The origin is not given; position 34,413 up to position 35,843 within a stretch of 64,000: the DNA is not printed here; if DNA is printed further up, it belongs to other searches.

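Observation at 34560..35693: ParA-type ATPase fused to a CBM48/AMPK-beta glycogen-binding domain: candidate glycogen-granule positioning system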

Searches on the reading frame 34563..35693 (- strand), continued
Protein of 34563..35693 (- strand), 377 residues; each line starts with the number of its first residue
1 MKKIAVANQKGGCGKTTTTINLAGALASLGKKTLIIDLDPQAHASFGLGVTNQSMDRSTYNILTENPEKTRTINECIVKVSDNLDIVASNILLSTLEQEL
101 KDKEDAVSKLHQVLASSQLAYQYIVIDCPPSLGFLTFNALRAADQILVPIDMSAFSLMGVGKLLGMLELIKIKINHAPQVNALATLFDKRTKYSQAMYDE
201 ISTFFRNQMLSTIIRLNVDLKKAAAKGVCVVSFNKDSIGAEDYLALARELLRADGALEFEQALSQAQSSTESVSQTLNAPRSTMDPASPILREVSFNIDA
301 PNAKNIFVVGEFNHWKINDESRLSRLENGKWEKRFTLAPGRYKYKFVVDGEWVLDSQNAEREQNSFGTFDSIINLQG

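Call 28: find_homologous_proteins(query=L010:5701-6813:+)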
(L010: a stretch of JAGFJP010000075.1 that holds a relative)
Query L010:5701-6813:+ (371 aa): 7245 proteins with E <= 0.001 among 8000 candidates; the best 120 are listed.
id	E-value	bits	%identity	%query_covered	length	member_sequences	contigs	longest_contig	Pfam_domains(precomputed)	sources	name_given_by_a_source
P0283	1.1e-240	816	96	100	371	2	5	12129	PF00142.25,PF10609.16,PF16561.12,PF01656.30,PF13614.13,PF09140.18,PF06564.19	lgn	-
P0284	1.0e-183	629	75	100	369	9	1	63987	PF00142.25,PF10609.16,PF16561.12,PF01656.30,PF13614.13,PF09140.18,PF06564.19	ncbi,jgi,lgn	-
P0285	5.2e-182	623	74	100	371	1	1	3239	PF00142.25,PF10609.16,PF16561.12,PF01656.30,PF13614.13,PF09140.18,PF06564.19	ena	-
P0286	3.2e-180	617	73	100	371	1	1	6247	PF00142.25,PF10609.16,PF16561.12,PF01656.30,PF13614.13,PF09140.18,PF06564.19,PF02374.22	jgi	jgi:chromosome partitioning protein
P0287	9.9e-180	616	73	100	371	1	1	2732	PF00142.25,PF10609.16,PF16561.12,PF01656.30,PF13614.13,PF09140.18,PF06564.19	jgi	jgi:chromosome partitioning protein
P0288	7.1e-172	590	68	100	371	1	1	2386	PF00142.25,PF10609.16,PF16561.12,PF01656.30,PF13614.13,PF09140.18,PF06564.19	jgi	jgi:chromosome partitioning protein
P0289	1.2e-171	589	70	100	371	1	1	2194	PF00142.25,PF10609.16,PF16561.12,PF01656.30,PF13614.13,PF09140.18,PF06564.19,PF02374.22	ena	-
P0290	9.3e-171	586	70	100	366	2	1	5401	PF00142.25,PF10609.16,PF16561.12,PF01656.30,PF13614.13,PF09140.18,PF06564.19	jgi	-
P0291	1.1e-170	586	69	100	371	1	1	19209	PF00142.25,PF10609.16,PF16561.12,PF01656.30,PF13614.13,PF09140.18,PF06564.19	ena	-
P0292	1.3e-170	586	70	100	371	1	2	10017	PF10609.16,PF16561.12,PF01656.30,PF13614.13,PF09140.18,PF06564.19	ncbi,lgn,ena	-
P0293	1.1e-169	582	69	100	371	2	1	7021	PF00142.25,PF10609.16,PF16561.12,PF01656.30,PF13614.13,PF09140.18,PF06564.19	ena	-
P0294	1.2e-168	579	69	100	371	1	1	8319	PF00142.25,PF10609.16,PF16561.12,PF01656.30,PF13614.13,PF09140.18,PF06564.19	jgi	-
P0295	1.2e-168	579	69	100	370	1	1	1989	PF00142.25,PF10609.16,PF16561.12,PF01656.30,PF13614.13,PF09140.18,PF06564.19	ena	-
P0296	1.8e-168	579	67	100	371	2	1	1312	PF00142.25,PF10609.16,PF16561.12,PF01656.30,PF13614.13,PF09140.18,PF06564.19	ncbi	-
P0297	5.1e-168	577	68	100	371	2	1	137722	PF00142.25,PF10609.16,PF16561.12,PF01656.30,PF13614.13,PF09140.18,PF06564.19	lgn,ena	-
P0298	7.9e-168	576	67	100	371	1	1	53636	PF00142.25,PF10609.16,PF16561.12,PF01656.30,PF13614.13,PF09140.18,PF06564.19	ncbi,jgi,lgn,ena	-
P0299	3.4e-167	574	67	100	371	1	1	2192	PF00142.25,PF10609.16,PF16561.12,PF01656.30,PF13614.13,PF09140.18,PF06564.19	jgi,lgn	-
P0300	1.0e-166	573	67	100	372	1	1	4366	PF00142.25,PF10609.16,PF16561.12,PF01656.30,PF13614.13,PF09140.18,PF06564.19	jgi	jgi:chromosome partitioning protein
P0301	1.8e-166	572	67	100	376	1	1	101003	PF00142.25,PF10609.16,PF16561.12,PF01656.30,PF13614.13,PF09140.18,PF06564.19,PF02374.22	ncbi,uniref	ncbi:Chromosome (plasmid) partitioning protein ParA [hydrothermal vent metagenome]|uniref:Chromosome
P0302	1.8e-166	572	68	100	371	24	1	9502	PF00142.25,PF10609.16,PF16561.12,PF01656.30,PF13614.13,PF09140.18,PF06564.19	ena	-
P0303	4.0e-166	571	67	100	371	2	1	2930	PF00142.25,PF10609.16,PF16561.12,PF01656.30,PF13614.13,PF09140.18,PF06564.19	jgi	-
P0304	7.4e-166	570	68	100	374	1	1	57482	PF00142.25,PF10609.16,PF16561.12,PF01656.30,PF13614.13,PF09140.18,PF06564.19,PF02374.22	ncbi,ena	-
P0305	1.7e-165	569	66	100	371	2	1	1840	PF00142.25,PF10609.16,PF16561.12,PF01656.30,PF13614.13,PF09140.18,PF06564.19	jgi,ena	-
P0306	2.1e-165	568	66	100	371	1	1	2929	PF00142.25,PF10609.16,PF16561.12,PF01656.30,PF13614.13,PF09140.18,PF06564.19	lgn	-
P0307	2.4e-165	568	67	100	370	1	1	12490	PF00142.25,PF10609.16,PF16561.12,PF01656.30,PF13614.13,PF09140.18,PF06564.19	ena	-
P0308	7.5e-165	567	67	100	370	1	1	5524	PF00142.25,PF10609.16,PF16561.12,PF01656.30,PF13614.13,PF09140.18,PF06564.19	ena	-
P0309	7.8e-165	567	68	100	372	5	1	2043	PF10609.16,PF16561.12,PF01656.30,PF13614.13,PF09140.18,PF06564.19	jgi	jgi:chromosome partitioning protein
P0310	1.2e-164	566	67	100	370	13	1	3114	PF00142.25,PF10609.16,PF16561.12,PF01656.30,PF13614.13,PF09140.18,PF06564.19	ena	-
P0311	1.3e-164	566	67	100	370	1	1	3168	PF00142.25,PF10609.16,PF16561.12,PF01656.30,PF13614.13,PF09140.18,PF06564.19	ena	-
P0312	1.4e-164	566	67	100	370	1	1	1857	PF00142.25,PF10609.16,PF16561.12,PF01656.30,PF13614.13,PF09140.18,PF06564.19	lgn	-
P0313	2.5e-164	565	66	100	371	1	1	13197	PF00142.25,PF10609.16,PF16561.12,PF01656.30,PF13614.13,PF09140.18,PF06564.19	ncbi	ncbi:MAG: AAA family ATPase [Thiogranum sp.]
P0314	4.3e-164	564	66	100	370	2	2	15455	PF00142.25,PF10609.16,PF16561.12,PF01656.30,PF13614.13,PF09140.18,PF06564.19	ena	-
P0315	4.4e-164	564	66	100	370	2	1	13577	PF00142.25,PF10609.16,PF16561.12,PF01656.30,PF13614.13,PF09140.18,PF06564.19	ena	-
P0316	6.8e-164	563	68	100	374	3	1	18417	PF00142.25,PF10609.16,PF16561.12,PF01656.30,PF13614.13,PF09140.18,PF06564.19,PF02374.22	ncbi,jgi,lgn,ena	-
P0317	2.0e-163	562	67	100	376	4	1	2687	PF00142.25,PF10609.16,PF16561.12,PF01656.30,PF13614.13,PF09140.18,PF06564.19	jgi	jgi:chromosome partitioning protein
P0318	5.4e-163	561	68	100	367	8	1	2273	PF00142.25,PF10609.16,PF16561.12,PF01656.30,PF13614.13,PF09140.18,PF06564.19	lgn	-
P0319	2.2e-162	559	65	100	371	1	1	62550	PF00142.25,PF10609.16,PF16561.12,PF01656.30,PF13614.13,PF09140.18,PF06564.19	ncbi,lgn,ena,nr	ncbi:MAG TPA: hypothetical protein ENK49_13125 [Gammaproteobacteria bacterium]|nr:hypothetical prote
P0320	3.4e-162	558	66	100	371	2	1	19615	PF00142.25,PF10609.16,PF16561.12,PF01656.30,PF13614.13,PF09140.18,PF06564.19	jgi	-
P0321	5.1e-162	557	67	100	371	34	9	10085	PF00142.25,PF10609.16,PF16561.12,PF01656.30,PF13614.13,PF09140.18,PF06564.19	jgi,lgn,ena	jgi:chromosome partitioning protein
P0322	1.4e-161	556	67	100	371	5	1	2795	PF00142.25,PF10609.16,PF16561.12,PF01656.30,PF13614.13,PF09140.18,PF06564.19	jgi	jgi:chromosome partitioning protein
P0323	1.7e-161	556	66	100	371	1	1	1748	PF10609.16,PF16561.12,PF01656.30,PF13614.13,PF09140.18,PF06564.19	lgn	-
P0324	1.9e-161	555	65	100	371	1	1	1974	PF00142.25,PF10609.16,PF16561.12,PF01656.30,PF13614.13,PF09140.18,PF06564.19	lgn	-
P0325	2.8e-161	555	66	100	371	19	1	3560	PF00142.25,PF10609.16,PF16561.12,PF01656.30,PF13614.13,PF09140.18,PF06564.19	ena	-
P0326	6.5e-161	554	66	100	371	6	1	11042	PF00142.25,PF10609.16,PF16561.12,PF01656.30,PF13614.13,PF09140.18,PF06564.19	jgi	jgi:chromosome partitioning protein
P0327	1.2e-160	553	67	100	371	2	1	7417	PF00142.25,PF10609.16,PF16561.12,PF01656.30,PF13614.13,PF09140.18,PF06564.19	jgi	jgi:chromosome partitioning protein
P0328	3.3e-160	551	65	100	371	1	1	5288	PF00142.25,PF10609.16,PF16561.12,PF01656.30,PF13614.13,PF09140.18,PF06564.19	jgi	jgi:chromosome partitioning protein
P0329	6.4e-160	550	66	100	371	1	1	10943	PF00142.25,PF10609.16,PF16561.12,PF01656.30,PF13614.13,PF09140.18,PF06564.19,PF02374.22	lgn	-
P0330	5.4e-159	547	64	100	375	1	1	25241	PF00142.25,PF10609.16,PF16561.12,PF01656.30,PF13614.13,PF09140.18,PF06564.19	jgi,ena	-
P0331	3.7e-157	541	67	100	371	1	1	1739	PF00142.25,PF10609.16,PF16561.12,PF01656.30,PF13614.13,PF09140.18,PF06564.19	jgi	jgi:chromosome partitioning protein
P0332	9.3e-156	537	66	100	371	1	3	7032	PF00142.25,PF10609.16,PF16561.12,PF01656.30,PF13614.13,PF09140.18,PF06564.19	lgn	-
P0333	1.9e-155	536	67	100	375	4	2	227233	PF00142.25,PF10609.16,PF16561.12,PF01656.30,PF13614.13,PF09140.18,PF06564.19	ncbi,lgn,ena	-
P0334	4.1e-155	535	65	100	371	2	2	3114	PF00142.25,PF10609.16,PF16561.12,PF01656.30,PF13614.13,PF09140.18,PF06564.19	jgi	jgi:chromosome partitioning protein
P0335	5.0e-154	531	64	100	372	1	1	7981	PF00142.25,PF10609.16,PF16561.12,PF01656.30,PF13614.13,PF09140.18,PF06564.19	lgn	-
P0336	9.7e-154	530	63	100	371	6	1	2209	PF00142.25,PF10609.16,PF16561.12,PF01656.30,PF13614.13,PF09140.18,PF06564.19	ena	-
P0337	7.0e-152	524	64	100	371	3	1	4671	PF00142.25,PF10609.16,PF16561.12,PF01656.30,PF13614.13,PF09140.18,PF06564.19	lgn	-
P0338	1.1e-149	517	63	100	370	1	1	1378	PF10609.16,PF16561.12,PF01656.30,PF13614.13,PF09140.18,PF06564.19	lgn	-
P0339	1.3e-149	516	63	99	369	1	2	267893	PF00142.25,PF10609.16,PF16561.12,PF01656.30,PF13614.13,PF09140.18,PF06564.19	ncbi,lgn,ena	-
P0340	5.7e-149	514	62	100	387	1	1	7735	PF00142.25,PF10609.16,PF16561.12,PF01656.30,PF13614.13,PF09140.18,PF06564.19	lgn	-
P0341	4.3e-146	505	62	100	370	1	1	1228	PF00142.25,PF10609.16,PF16561.12,PF01656.30,PF13614.13,PF09140.18,PF06564.19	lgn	-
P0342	3.4e-142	492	59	100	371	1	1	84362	PF00142.25,PF10609.16,PF16561.12,PF01656.30,PF13614.13,PF09140.18,PF06564.19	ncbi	-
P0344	9.0e-138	478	72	80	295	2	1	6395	PF16561.12,PF13614.13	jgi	jgi:MinD-like ATPase involved in chromosome partitioning or flagellar assembly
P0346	5.3e-127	442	56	99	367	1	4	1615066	PF00142.25,PF10609.16,PF16561.12,PF01656.30,PF13614.13,PF09140.18,PF06564.19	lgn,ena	-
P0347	1.8e-124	434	57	99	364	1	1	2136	PF00142.25,PF10609.16,PF16561.12,PF01656.30,PF13614.13,PF09140.18,PF06564.19,PF02374.22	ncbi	-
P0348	4.7e-116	406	54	99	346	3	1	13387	PF00142.25,PF10609.16,PF16561.12,PF01656.30,PF13614.13,PF09140.18,PF06564.19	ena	-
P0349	8.7e-115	402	47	99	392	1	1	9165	PF00142.25,PF10609.16,PF16561.12,PF01656.30,PF13614.13,PF09140.18,PF06564.19,PF02374.22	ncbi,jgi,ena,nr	ncbi:MAG: AAA family ATPase [Gammaproteobacteria bacterium]|nr:AAA family ATPase [Gammaproteobacteri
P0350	1.5e-114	401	52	99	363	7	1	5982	PF00142.25,PF10609.16,PF16561.12,PF01656.30,PF13614.13,PF09140.18,PF06564.19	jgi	-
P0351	1.7e-114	401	50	99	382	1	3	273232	PF00142.25,PF10609.16,PF16561.12,PF01656.30,PF13614.13,PF09140.18,PF06564.19,PF02374.22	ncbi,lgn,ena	-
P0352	2.5e-114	400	53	99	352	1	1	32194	PF00142.25,PF10609.16,PF16561.12,PF01656.30,PF13614.13,PF09140.18,PF06564.19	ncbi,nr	ncbi:MAG: AAA family ATPase [Gammaproteobacteria bacterium]|nr:AAA family ATPase [Gammaproteobacteri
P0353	5.0e-114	399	51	99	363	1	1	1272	PF00142.25,PF10609.16,PF16561.12,PF01656.30,PF13614.13,PF09140.18,PF06564.19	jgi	jgi:chromosome partitioning protein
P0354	5.7e-114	399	53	99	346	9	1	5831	PF00142.25,PF10609.16,PF16561.12,PF01656.30,PF13614.13,PF09140.18,PF06564.19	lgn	-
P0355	6.0e-114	399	51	99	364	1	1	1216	PF00142.25,PF10609.16,PF16561.12,PF01656.30,PF13614.13,PF09140.18,PF06564.19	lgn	-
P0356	8.2e-114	399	53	99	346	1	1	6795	PF00142.25,PF10609.16,PF16561.12,PF01656.30,PF13614.13,PF09140.18,PF06564.19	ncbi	ncbi:MAG TPA: AAA family ATPase [Gammaproteobacteria bacterium]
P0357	1.7e-113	398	53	99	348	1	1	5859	PF00142.25,PF10609.16,PF16561.12,PF01656.30,PF13614.13,PF09140.18,PF06564.19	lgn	-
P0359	2.4e-113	397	49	99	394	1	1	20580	PF00142.25,PF10609.16,PF16561.12,PF01656.30,PF13614.13,PF09140.18,PF06564.19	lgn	-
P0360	5.2e-113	396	52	99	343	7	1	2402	PF00142.25,PF10609.16,PF16561.12,PF01656.30,PF13614.13,PF09140.18,PF06564.19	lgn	-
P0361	5.3e-113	396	49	99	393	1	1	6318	PF00142.25,PF10609.16,PF16561.12,PF01656.30,PF13614.13,PF09140.18,PF06564.19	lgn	-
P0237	9.7e-113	395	46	99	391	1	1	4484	PF00142.25,PF10609.16,PF16561.12,PF01656.30,PF13614.13,PF09140.18,PF06564.19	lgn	-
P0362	1.5e-112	395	50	99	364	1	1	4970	PF00142.25,PF10609.16,PF16561.12,PF01656.30,PF13614.13,PF09140.18,PF06564.19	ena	-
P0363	1.6e-112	395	68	68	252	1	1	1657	PF16561.12,PF13614.13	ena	-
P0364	1.9e-112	394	52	99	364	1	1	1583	PF00142.25,PF10609.16,PF16561.12,PF01656.30,PF13614.13,PF09140.18,PF06564.19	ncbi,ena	-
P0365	2.9e-112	394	52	99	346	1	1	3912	PF00142.25,PF10609.16,PF16561.12,PF01656.30,PF13614.13,PF09140.18,PF06564.19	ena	-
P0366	3.8e-112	393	50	99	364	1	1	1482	PF00142.25,PF10609.16,PF16561.12,PF01656.30,PF13614.13,PF09140.18,PF06564.19,PF02374.22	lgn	-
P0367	4.2e-112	393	50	99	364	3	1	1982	PF00142.25,PF10609.16,PF16561.12,PF01656.30,PF13614.13,PF09140.18,PF06564.19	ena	-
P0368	6.7e-112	392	49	99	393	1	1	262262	PF00142.25,PF10609.16,PF16561.12,PF01656.30,PF13614.13,PF09140.18,PF06564.19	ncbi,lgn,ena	-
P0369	7.2e-112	392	51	99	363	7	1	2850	PF00142.25,PF10609.16,PF16561.12,PF01656.30,PF13614.13,PF09140.18,PF06564.19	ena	-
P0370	8.5e-112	392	51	99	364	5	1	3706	PF00142.25,PF10609.16,PF16561.12,PF01656.30,PF13614.13,PF09140.18,PF06564.19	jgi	-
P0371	8.7e-112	392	53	99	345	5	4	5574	PF00142.25,PF10609.16,PF16561.12,PF01656.30,PF13614.13,PF09140.18,PF06564.19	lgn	-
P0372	9.4e-112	392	52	99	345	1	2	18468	PF00142.25,PF10609.16,PF16561.12,PF01656.30,PF13614.13,PF09140.18,PF06564.19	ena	-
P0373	1.1e-111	392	49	99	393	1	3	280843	PF00142.25,PF10609.16,PF16561.12,PF01656.30,PF13614.13,PF09140.18,PF06564.19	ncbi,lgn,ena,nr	ncbi:MAG: chromosome partitioning protein [Gammaproteobacteria bacterium]|nr:MAG: chromosome partiti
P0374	1.2e-111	392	49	99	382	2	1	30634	PF00142.25,PF10609.16,PF16561.12,PF01656.30,PF13614.13,PF07015.18,PF09140.18,PF06564.19,PF02374.22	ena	-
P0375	1.6e-111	391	50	99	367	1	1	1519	PF00142.25,PF10609.16,PF16561.12,PF01656.30,PF13614.13,PF09140.18,PF06564.19,PF02374.22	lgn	-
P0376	2.2e-111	391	51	99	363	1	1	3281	PF00142.25,PF10609.16,PF16561.12,PF01656.30,PF13614.13,PF09140.18,PF06564.19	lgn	-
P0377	3.0e-111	390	51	99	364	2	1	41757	PF00142.25,PF10609.16,PF16561.12,PF01656.30,PF13614.13,PF09140.18,PF06564.19,PF02374.22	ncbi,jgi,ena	-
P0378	3.0e-111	390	50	99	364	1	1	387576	PF00142.25,PF10609.16,PF16561.12,PF01656.30,PF13614.13,PF09140.18,PF06564.19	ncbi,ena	-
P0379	1.2e-110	388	53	99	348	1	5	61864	PF00142.25,PF10609.16,PF16561.12,PF01656.30,PF13614.13,PF09140.18,PF06564.19,PF02374.22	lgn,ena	-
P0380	1.5e-110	388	51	98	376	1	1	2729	PF00142.25,PF10609.16,PF16561.12,PF01656.30,PF13614.13,PF09140.18,PF06564.19,PF02374.22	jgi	-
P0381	1.6e-110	388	50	99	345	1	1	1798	PF00142.25,PF10609.16,PF16561.12,PF01656.30,PF13614.13,PF09140.18,PF06564.19,PF02374.22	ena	-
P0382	1.7e-110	388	49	99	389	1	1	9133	PF00142.25,PF10609.16,PF16561.12,PF01656.30,PF13614.13,PF09140.18,PF06564.19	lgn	-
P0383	2.1e-110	388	51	99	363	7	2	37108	PF00142.25,PF10609.16,PF16561.12,PF01656.30,PF13614.13,PF09140.18,PF06564.19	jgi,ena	jgi:chromosome partitioning protein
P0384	2.4e-110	387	53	99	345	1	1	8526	PF00142.25,PF10609.16,PF16561.12,PF01656.30,PF13614.13,PF09140.18,PF06564.19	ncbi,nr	ncbi:MAG: AAA family ATPase [Gammaproteobacteria bacterium]|nr:AAA family ATPase [Gammaproteobacteri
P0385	2.6e-110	387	47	99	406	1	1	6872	PF00142.25,PF10609.16,PF16561.12,PF01656.30,PF13614.13,PF09140.18,PF06564.19,PF02374.22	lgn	-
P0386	3.8e-110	387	49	99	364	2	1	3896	PF00142.25,PF10609.16,PF16561.12,PF01656.30,PF13614.13,PF09140.18,PF06564.19,PF02374.22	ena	-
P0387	4.7e-110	386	53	99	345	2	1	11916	PF00142.25,PF10609.16,PF16561.12,PF01656.30,PF13614.13,PF09140.18,PF06564.19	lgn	-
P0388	5.0e-110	386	50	99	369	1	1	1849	PF00142.25,PF10609.16,PF16561.12,PF01656.30,PF13614.13,PF09140.18,PF06564.19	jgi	jgi:chromosome partitioning protein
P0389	5.9e-110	386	52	98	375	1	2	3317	PF00142.25,PF10609.16,PF16561.12,PF01656.30,PF13614.13,PF09140.18,PF06564.19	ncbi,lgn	ncbi:MAG: AAA family ATPase [Gammaproteobacteria bacterium]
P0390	7.0e-110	386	51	99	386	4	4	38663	PF00142.25,PF10609.16,PF16561.12,PF01656.30,PF13614.13,PF09140.18,PF06564.19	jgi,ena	jgi:chromosome partitioning protein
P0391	7.5e-110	386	50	99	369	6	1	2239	PF00142.25,PF10609.16,PF16561.12,PF01656.30,PF13614.13,PF09140.18,PF06564.19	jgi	jgi:chromosome partitioning protein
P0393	8.3e-110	386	51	99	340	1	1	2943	PF00142.25,PF10609.16,PF16561.12,PF01656.30,PF13614.13,PF09140.18,PF06564.19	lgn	-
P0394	8.4e-110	386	51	99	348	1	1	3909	PF00142.25,PF10609.16,PF16561.12,PF01656.30,PF13614.13,PF09140.18,PF06564.19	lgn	-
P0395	1.1e-109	385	50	99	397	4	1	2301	PF10609.16,PF16561.12,PF01656.30,PF13614.13,PF09140.18,PF06564.19,PF02374.22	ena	-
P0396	1.3e-109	385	50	99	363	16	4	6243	PF00142.25,PF10609.16,PF16561.12,PF01656.30,PF13614.13,PF09140.18,PF06564.19,PF02374.22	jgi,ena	jgi:chromosome partitioning protein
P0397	1.4e-109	385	51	99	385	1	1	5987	PF00142.25,PF10609.16,PF16561.12,PF01656.30,PF13614.13,PF09140.18,PF06564.19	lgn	-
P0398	1.5e-109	385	51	98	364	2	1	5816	PF00142.25,PF10609.16,PF16561.12,PF01656.30,PF13614.13,PF09140.18,PF06564.19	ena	-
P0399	1.6e-109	385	51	99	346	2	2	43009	PF00142.25,PF10609.16,PF16561.12,PF01656.30,PF13614.13,PF09140.18,PF06564.19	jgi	jgi:chromosome partitioning protein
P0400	1.7e-109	384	49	99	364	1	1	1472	PF00142.25,PF10609.16,PF16561.12,PF01656.30,PF13614.13,PF09140.18,PF06564.19,PF02374.22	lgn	-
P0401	1.7e-109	384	49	99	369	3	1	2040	PF00142.25,PF10609.16,PF16561.12,PF01656.30,PF13614.13,PF09140.18,PF06564.19,PF02374.22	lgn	-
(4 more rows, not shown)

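Call 29: find_encoding_contigs(protein=P0333, flank=10000, max_places=1)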
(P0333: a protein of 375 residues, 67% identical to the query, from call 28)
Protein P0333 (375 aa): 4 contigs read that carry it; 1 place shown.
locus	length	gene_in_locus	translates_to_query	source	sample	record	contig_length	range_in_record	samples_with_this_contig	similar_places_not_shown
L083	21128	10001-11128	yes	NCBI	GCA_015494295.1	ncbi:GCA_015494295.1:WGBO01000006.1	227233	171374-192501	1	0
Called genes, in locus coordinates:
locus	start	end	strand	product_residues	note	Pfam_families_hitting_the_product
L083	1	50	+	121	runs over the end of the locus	-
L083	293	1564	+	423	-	PF00072:Response_reg, PF00990:GGDEF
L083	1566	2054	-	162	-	PF14539:DUF4442 (weak)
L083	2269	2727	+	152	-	PF07977:FabA, PF22818:ApeI-like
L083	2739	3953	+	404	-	PF00109:ketoacyl-synt, PF02801:Ketoacyl-synt_C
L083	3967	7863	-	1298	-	PF00270:DEAD, PF00271:Helicase_C, PF04408:WHD_HA2 (weak), PF21010:HA2_C, PF07717:OB_NTP_bind, PF11898:DUF3418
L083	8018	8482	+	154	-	PF02635:DsrE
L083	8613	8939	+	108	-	PF00034:Cytochrom_C (weak)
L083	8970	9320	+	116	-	PF00034:Cytochrom_C, PF13442:Cytochrome_CBB3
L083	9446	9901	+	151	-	PF00376:MerR (weak), PF13411:MerR_1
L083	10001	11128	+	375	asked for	PF00142:Fer4_NifH (faint), PF01656:CbiA, PF06564:CBP_BcsQ, PF09140:MipZ (faint), PF10609:ParA (weak), PF13614:AAA_31, PF16561:AMPK1_CBM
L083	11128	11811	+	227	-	-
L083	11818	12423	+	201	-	-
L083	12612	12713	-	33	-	-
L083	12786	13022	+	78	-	-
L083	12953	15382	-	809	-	PF00672:HAMP, PF00989:PAS, PF08448:PAS_4, PF13426:PAS_9, PF00990:GGDEF, PF00563:EAL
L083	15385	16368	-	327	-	PF00581:Rhodanese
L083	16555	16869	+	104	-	-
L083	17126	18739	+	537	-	PF00015:MCPsignal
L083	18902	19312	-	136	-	PF00581:Rhodanese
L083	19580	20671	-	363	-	PF01926:MMR_HSR1, PF02421:FeoB_N (weak), PF06071:YchF-GTPase_C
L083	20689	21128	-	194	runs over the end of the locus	PF01195:Pept_tRNA_hydro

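Call 30: find_encoding_contigs(protein=P0346, flank=10000, max_places=1)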
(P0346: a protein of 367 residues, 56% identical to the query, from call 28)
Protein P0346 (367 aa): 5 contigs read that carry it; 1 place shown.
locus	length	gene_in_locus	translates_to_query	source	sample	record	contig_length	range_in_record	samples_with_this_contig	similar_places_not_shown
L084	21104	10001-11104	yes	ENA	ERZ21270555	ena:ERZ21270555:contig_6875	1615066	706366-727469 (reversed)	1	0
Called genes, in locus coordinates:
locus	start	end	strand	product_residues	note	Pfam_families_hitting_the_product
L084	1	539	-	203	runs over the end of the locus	-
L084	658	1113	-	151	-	-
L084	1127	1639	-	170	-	-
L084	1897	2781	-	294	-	PF00497:SBP_bac_3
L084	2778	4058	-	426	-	PF00375:SDF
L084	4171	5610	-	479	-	PF02435:Glyco_hydro_68, PF00251:Glyco_hydro_32N (faint), PF04616:Glyco_hydro_43 (faint)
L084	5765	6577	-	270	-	-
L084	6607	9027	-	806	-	PF17152:CHASE8 (weak), PF00672:HAMP, PF08447:PAS_3, PF00990:GGDEF, PF00563:EAL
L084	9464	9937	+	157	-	PF12728:HTH_17 (faint), PF00376:MerR (weak), PF13411:MerR_1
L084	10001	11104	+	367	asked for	PF00142:Fer4_NifH (weak), PF01656:CbiA, PF06564:CBP_BcsQ, PF09140:MipZ, PF10609:ParA, PF13614:AAA_31, PF16561:AMPK1_CBM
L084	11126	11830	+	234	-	-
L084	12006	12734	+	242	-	PF00027:cNMP_binding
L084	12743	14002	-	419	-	PF05940:NnrS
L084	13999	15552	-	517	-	PF00034:Cytochrom_C (weak), PF13442:Cytochrome_CBB3, PF25174:Beta-prop_THOC3 (faint), PF23414:Beta-prop_EML_2 (faint), PF02239:Cytochrom_D1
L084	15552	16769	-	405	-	PF13353:Fer4_12 (weak), PF04055:Radical_SAM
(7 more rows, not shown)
